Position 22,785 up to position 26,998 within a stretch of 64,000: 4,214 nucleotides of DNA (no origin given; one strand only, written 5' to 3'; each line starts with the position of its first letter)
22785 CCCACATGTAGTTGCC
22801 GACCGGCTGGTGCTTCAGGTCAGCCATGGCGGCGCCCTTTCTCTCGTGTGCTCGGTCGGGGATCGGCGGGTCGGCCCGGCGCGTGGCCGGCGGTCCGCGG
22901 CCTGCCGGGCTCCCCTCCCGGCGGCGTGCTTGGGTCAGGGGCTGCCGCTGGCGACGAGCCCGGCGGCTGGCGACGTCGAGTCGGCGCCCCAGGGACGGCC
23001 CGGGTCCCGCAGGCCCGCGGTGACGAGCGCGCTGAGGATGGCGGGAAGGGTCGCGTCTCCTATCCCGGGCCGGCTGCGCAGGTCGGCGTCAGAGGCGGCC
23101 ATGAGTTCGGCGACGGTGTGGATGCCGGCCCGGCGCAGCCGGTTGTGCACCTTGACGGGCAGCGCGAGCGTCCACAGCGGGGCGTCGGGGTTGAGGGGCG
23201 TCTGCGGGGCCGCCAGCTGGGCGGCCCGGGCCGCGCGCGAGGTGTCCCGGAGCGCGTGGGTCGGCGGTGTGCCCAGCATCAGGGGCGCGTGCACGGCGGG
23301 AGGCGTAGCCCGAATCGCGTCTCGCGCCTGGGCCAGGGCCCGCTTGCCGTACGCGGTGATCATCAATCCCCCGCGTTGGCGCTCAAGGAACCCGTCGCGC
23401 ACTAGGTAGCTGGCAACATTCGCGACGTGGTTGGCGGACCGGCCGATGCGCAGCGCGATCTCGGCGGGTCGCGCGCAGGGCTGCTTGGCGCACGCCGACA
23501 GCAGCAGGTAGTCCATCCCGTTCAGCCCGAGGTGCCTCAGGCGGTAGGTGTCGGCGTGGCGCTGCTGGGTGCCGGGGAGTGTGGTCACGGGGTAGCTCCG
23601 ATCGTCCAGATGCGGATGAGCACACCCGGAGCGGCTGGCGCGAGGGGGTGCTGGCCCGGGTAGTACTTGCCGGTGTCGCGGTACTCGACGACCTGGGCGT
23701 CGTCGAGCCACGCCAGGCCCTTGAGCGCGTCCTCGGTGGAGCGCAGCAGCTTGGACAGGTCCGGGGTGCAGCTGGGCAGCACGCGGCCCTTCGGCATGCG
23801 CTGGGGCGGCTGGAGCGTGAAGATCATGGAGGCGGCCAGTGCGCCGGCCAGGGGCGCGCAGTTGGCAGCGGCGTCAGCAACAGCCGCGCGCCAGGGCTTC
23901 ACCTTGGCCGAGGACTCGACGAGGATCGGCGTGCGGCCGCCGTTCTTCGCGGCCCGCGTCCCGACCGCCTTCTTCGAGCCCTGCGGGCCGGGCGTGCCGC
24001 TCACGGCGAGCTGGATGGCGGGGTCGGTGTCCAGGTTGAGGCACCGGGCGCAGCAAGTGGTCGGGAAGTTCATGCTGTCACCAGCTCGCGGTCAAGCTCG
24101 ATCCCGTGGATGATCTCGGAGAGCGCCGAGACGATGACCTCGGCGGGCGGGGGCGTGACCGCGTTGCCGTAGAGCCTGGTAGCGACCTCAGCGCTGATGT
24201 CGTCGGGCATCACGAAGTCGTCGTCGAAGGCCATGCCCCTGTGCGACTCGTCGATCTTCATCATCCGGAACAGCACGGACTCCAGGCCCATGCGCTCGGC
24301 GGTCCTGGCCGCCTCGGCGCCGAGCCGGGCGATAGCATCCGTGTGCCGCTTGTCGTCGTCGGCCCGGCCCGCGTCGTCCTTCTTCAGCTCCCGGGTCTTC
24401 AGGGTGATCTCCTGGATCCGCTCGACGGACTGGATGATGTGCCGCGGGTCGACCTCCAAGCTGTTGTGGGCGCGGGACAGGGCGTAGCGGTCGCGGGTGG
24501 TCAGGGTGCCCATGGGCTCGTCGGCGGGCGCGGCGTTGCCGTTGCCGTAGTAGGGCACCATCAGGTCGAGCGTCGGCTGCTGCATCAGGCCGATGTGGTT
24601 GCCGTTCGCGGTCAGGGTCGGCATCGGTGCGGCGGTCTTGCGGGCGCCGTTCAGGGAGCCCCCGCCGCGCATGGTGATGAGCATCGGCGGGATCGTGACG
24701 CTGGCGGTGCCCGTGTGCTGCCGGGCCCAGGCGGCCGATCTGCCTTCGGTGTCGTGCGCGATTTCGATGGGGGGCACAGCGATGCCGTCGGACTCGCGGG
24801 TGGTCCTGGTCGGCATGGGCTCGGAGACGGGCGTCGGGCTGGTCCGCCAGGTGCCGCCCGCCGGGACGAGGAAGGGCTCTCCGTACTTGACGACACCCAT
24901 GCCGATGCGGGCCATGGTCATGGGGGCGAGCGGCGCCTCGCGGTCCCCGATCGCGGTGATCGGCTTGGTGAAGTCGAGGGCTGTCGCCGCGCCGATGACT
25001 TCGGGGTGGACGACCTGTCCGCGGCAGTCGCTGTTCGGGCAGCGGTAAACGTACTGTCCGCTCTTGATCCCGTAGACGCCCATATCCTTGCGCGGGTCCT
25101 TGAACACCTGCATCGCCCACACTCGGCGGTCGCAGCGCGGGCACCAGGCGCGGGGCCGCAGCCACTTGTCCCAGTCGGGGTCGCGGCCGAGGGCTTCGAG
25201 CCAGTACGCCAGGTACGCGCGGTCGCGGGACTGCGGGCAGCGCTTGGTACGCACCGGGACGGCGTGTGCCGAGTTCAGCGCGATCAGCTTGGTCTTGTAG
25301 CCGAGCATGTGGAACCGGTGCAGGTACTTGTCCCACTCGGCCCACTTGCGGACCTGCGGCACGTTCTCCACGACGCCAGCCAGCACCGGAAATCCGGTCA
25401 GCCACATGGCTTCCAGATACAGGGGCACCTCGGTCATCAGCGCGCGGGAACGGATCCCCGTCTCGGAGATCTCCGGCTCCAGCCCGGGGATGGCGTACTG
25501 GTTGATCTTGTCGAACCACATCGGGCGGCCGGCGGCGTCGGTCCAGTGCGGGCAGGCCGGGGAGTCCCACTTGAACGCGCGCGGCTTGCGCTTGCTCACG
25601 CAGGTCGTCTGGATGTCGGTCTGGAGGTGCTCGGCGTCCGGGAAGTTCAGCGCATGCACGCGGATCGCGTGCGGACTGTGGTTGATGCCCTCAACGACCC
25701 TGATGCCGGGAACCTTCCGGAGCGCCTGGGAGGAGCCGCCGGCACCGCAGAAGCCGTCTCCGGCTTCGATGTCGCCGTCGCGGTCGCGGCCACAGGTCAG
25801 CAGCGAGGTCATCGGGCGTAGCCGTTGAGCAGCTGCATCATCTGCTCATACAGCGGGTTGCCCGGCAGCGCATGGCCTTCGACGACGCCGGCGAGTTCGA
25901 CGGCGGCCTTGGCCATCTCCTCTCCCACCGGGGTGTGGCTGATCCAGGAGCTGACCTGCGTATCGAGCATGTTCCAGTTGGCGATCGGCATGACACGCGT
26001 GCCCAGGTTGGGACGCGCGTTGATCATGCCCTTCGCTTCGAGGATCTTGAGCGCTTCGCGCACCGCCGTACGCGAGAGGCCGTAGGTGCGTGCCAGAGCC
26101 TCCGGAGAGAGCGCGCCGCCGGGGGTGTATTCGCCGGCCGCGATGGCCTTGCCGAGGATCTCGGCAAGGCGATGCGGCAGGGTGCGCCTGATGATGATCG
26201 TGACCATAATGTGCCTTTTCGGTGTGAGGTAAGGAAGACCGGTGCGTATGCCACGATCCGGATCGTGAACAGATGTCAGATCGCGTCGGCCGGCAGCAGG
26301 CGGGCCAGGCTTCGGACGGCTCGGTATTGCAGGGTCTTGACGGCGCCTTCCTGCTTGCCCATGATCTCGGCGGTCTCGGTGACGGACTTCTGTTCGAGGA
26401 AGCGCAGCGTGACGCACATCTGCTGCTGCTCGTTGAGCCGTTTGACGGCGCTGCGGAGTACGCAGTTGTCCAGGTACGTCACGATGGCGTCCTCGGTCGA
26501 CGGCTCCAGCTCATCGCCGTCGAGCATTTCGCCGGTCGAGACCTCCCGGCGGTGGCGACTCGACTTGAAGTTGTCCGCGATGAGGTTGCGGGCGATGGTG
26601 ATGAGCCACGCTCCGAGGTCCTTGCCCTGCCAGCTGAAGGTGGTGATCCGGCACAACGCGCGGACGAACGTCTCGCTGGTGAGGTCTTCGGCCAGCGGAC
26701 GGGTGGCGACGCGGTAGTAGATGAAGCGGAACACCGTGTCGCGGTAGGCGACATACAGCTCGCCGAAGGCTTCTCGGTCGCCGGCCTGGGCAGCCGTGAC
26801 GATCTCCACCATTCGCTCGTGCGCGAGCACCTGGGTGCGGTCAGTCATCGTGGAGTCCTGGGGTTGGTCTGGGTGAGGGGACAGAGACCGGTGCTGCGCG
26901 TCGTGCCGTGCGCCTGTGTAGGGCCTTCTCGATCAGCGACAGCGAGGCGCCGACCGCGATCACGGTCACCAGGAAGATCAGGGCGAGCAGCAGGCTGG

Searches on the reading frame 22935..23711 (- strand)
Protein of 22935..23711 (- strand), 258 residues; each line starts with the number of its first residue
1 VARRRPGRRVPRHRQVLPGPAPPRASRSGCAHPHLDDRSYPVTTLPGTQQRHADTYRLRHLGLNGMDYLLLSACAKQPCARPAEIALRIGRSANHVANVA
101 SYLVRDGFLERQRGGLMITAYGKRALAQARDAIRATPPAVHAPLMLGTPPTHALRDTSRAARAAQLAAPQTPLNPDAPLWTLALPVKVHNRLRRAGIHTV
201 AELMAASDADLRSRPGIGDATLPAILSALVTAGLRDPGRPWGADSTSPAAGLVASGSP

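Call 4: search_protein_families(library=pfam, proteins=[window:22935-23711:-], max_evalue=10)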
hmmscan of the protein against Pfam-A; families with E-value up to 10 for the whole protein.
window:22935-23711:- (258 aa): 11 families
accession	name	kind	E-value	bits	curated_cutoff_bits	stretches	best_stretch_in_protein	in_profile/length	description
PF03118.21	RNA_pol_A_CTD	-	9.5e-08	32.1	23.8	1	178-229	14-65/67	Bacterial RNA polymerase, alpha chain C terminal domain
PF14520.12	HHH_5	-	2.7e-05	25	27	1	191-229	17-55/57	Helix-hairpin-helix domain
PF24409.1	wHTH-PRTase_assc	-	0.00021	21.7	27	1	68-131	1-60/83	wHTH-PRTase associated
PF01047.28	MarR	-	0.0008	19.7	24.6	1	68-113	6-51/59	MarR family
PF12802.13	MarR_2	-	0.00096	19.7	27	1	61-113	1-54/61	MarR family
PF01978.25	TrmB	-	0.0063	16.8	25.6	1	58-115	1-58/68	Sugar-specific transcriptional regulator TrmB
PF22993.4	SAM_EPH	-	0.025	14.7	27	1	190-213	21-44/60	Ephrin receptor 1 SAM domain-like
PF14338.12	Mrr_N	-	0.048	14.2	29.5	1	93-127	51-86/87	Mrr N-terminal domain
PF25213.1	HVO_A0261_N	-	0.065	13.6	35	1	70-132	16-77/86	HVO_A0261 N-terminal domain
PF02082.26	Rrf2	-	0.088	13.4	30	1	74-114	18-58/132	Iron-dependent Transcriptional regulator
PF08100.18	Dimerisation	-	0.18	12.1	25.6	1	74-127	36-87/93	O-methyltransferase dimerisation domain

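Call 5: search_protein_families(library=phrogs, proteins=[window:22935-23711:-], max_evalue=1)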
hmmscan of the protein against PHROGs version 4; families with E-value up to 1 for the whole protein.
window:22935-23711:- (258 aa): 3 families
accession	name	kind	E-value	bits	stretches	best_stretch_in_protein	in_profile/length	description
phrog_2440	-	transcription regulation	0.029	15.3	1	80-136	44-105/126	transcriptional regulator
phrog_25628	-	unknown function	0.3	11.8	1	187-227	22-62/212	-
phrog_1687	-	transcription regulation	0.57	11.2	1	76-131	13-69/162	MarR family transcrition regulator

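Call 6: search_protein_families(library=ncbifam, proteins=[window:22935-23711:-], max_evalue=1)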
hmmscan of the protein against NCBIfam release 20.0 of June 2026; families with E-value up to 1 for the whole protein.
window:22935-23711:- (258 aa): 16 families
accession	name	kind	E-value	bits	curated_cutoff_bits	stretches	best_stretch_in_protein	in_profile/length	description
NF003519.0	PRK05182.2-5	equivalog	1.6e-05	24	277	1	174-234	252-312/320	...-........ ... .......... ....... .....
NF003514.0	PRK05182.1-4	equivalog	0.00032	19.4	434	1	177-231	249-303/338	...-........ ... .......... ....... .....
NF008273.0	PRK11050.1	equivalog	0.00052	19.7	153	1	75-156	50-129/156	manganese-binding transcriptional regulator MntR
TIGR02027.1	rpoA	equivalog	0.00091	18.5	227.8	1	181-234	240-293/298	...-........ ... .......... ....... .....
NF000868.0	PRK00080.1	equivalog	0.0021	17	282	1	54-127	248-325/330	Holliday junction branch migration DNA helicase RuvB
TIGR00635.1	ruvB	equivalog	0.003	16.6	299.05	1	54-126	227-303/305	Holliday junction branch migration DNA helicase RuvB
NF033442.0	BREX_PglW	equivalog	0.0086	13.8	990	1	163-221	784-842/1391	BREX system serine/threonine kinase PglW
NF003515.0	PRK05182.2-1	equivalog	0.0099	15.2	406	1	181-226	255-300/314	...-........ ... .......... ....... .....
NF003516.0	PRK05182.2-2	equivalog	0.015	14.4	353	1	163-217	233-287/315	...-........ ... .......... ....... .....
NF005841.0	PRK07758.1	equivalog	0.038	14.3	115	1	188-234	46-92/95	hypothetical protein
NF041231.1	BagI_FevR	exception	0.049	12.9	500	1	84-155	157-226/315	AfsR/SARP family transcriptional regulator BagI/FevR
NF003518.0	PRK05182.2-4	equivalog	0.05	12.8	523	1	182-225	254-297/312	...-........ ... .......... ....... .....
NF002883.0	PRK03352.1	equivalog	0.083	12.1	330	1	178-216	181-217/347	DNA polymerase IV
NF003513.0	PRK05182.1-2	equivalog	0.12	11.3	302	1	182-234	261-313/338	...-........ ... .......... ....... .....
TIGR04407.1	LptF_YjgP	equivalog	0.17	10.6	230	1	155-251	242-328/347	LPS export ABC transporter permease LptF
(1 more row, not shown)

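Call 37: search_dna_similar(query=window:22935-23588:-, collection=phages, mode=protein, max_evalue=0.01, max_rows=40)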
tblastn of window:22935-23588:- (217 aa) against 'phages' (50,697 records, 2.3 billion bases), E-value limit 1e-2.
Records with a match: 2; places in all: 2; records where one place covers at least 80% of the query: 0.
Best place of each record, by identity: <60% 2.
By first word of the organism name: Microbacterium 1; Morganella 1.
By host as written in the record: Microbacterium foliorum NRRL B-24224 SEA 1; Morganella sp. 1.
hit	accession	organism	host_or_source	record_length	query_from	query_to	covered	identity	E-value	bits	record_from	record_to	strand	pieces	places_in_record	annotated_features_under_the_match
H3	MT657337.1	Microbacterium phage Mazun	Microbacterium foliorum NRRL B-24224 SEA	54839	141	200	28%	42.6%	9e-5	49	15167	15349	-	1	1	26: DNA binding protein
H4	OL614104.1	Morganella phage Mecenats66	Morganella sp.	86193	137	194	27%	43.1%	1e-3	45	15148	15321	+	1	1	protein of unknown function DUF2591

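Call 39: get_annotated_region(hit=H3, flank=2500)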
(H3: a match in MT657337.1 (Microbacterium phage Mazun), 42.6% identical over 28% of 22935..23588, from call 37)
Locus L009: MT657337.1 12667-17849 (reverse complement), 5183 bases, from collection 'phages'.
description: Microbacterium phage Mazun, complete genome.
organism: Microbacterium phage Mazun (NCBI taxid 2759463)
taxonomy: Viruses; Duplodnaviria; Heunggongvirae; Uroviricota; Caudoviricetes; Eekayvirinae; Akonivirus
host: Microbacterium foliorum NRRL B-24224 SEA; source: soil; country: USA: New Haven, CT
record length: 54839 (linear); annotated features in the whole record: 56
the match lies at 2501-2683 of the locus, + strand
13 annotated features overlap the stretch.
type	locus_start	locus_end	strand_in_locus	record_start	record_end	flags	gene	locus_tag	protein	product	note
CDS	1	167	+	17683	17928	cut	31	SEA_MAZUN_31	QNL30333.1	hypothetical protein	-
CDS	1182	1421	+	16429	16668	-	30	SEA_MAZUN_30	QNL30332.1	membrane protein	-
CDS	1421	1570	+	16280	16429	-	29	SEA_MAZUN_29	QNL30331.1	membrane protein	-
CDS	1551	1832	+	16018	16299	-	28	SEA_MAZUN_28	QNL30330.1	hypothetical protein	-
CDS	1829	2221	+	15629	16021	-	27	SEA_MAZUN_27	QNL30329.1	hypothetical protein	-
CDS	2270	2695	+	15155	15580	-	26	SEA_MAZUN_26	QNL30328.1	DNA binding protein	-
CDS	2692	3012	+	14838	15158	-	25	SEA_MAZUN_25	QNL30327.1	hypothetical protein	-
CDS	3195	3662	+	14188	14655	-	24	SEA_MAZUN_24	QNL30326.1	hypothetical protein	-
CDS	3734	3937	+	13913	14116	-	23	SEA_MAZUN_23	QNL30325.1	hypothetical protein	-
CDS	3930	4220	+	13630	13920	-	22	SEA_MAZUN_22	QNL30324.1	hypothetical protein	-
CDS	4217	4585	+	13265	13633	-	21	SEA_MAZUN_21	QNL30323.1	membrane protein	-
CDS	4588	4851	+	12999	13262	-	20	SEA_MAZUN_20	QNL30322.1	hypothetical protein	-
CDS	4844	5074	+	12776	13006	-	19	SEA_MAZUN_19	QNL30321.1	hypothetical protein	-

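Call 73: search_protein_families(library=padloc, proteins=[window:22935-23588:-], max_evalue=0.1)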
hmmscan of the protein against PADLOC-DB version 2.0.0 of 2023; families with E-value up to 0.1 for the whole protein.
window:22935-23588:- (217 aa): 2 families
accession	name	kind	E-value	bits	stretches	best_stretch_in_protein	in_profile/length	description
PDLC02512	PglW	-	3.8e-05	19.7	1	115-184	784-853/1403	PglW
PDLC01850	CARF3--CARF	-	0.011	13.6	1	26-82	147-205/209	-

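Call 86: search_solved_structures(query=window:22935-23588:-, max_evalue=1, show_alignments=2)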
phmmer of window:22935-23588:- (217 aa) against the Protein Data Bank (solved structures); distinct sequences matched with E-value up to 1: 45.
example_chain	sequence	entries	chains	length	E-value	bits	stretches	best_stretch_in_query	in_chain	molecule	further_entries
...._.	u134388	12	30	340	7.5e-06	29.1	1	136-209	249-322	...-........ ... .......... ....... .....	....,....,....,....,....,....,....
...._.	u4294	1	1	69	5.9e-05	26.2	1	135-192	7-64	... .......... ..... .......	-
1iw7_A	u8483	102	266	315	0.00011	25.3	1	125-192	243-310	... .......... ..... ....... | DNA-directed RNA polymerase alpha chain | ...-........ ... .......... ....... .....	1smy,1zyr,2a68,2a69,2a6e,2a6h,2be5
4mq9_A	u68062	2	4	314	0.00011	25.3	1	125-192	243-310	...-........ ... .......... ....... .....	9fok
5tjg_A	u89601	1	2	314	0.00012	25.2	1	133-192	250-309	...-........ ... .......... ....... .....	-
1hqm_A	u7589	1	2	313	0.00012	25.1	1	133-192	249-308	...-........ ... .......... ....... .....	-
1l9u_A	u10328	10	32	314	0.00012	25.1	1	133-192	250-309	RNA POLYMERASE, ALPHA SUBUNIT | DNA-directed RNA polymerase alpha chain | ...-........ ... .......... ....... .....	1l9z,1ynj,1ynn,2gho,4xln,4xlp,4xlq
1i6v_A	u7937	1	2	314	0.00018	24.6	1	134-192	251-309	DNA-DIRECTED RNA POLYMERASE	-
5vi8_T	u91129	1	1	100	0.0007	22.7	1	141-206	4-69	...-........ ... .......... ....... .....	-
6fbv_A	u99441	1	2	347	0.00093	22.3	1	137-215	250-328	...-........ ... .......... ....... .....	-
10mi_A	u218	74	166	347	0.00093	22.3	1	137-215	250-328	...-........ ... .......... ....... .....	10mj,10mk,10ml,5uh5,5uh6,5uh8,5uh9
4oir_A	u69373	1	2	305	0.00096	22.2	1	125-184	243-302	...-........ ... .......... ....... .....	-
6dv9_A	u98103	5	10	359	0.00099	22.2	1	137-215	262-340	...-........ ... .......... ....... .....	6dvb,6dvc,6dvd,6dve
5zx2_A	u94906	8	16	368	0.001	22.1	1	137-215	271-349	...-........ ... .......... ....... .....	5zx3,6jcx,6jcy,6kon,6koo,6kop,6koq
5tw1_A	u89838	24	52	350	0.0018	21.4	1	137-204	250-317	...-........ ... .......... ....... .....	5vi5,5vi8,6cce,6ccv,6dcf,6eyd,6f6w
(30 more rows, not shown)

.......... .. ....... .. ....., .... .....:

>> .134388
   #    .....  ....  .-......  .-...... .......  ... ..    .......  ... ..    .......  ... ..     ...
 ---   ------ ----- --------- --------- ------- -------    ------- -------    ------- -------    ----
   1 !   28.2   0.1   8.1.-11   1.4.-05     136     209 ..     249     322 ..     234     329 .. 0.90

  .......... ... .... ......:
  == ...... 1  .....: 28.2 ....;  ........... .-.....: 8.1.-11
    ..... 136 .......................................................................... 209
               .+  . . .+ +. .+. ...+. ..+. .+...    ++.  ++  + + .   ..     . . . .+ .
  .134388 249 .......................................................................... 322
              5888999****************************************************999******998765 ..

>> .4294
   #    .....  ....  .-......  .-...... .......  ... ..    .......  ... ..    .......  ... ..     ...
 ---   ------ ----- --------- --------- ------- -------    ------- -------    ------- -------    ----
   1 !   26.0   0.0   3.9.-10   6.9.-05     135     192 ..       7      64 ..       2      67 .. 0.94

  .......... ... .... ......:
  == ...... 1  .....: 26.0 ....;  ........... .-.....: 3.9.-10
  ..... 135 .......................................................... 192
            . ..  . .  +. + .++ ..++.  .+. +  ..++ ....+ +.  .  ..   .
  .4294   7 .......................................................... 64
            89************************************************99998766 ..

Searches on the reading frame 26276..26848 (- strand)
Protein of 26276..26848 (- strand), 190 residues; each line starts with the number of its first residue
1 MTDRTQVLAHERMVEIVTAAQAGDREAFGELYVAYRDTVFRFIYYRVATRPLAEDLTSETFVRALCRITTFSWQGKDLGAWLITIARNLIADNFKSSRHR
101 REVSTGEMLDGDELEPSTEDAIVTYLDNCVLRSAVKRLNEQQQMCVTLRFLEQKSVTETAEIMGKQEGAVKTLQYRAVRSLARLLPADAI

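Call 80: search_protein_families(library=pfam, proteins=[window:26276-26848:-], max_evalue=0.001)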
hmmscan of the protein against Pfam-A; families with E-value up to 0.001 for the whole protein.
window:26276-26848:- (190 aa): 4 families
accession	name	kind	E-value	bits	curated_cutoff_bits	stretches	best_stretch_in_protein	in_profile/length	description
PF04542.20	Sigma70_r2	-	7.1e-14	51.8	24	1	31-98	1-69/71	Sigma-70 region 2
PF08281.18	Sigma70_r4_2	-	1.8e-10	40.7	25.7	1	131-181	4-54/54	Sigma-70, region 4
PF04545.22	Sigma70_r4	-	3.7e-09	36.4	24.1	1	135-181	2-48/50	Sigma-70, region 4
PF07638.17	Sigma70_ECF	-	2.1e-05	24.9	21.1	1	13-171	4-169/185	ECF sigma factor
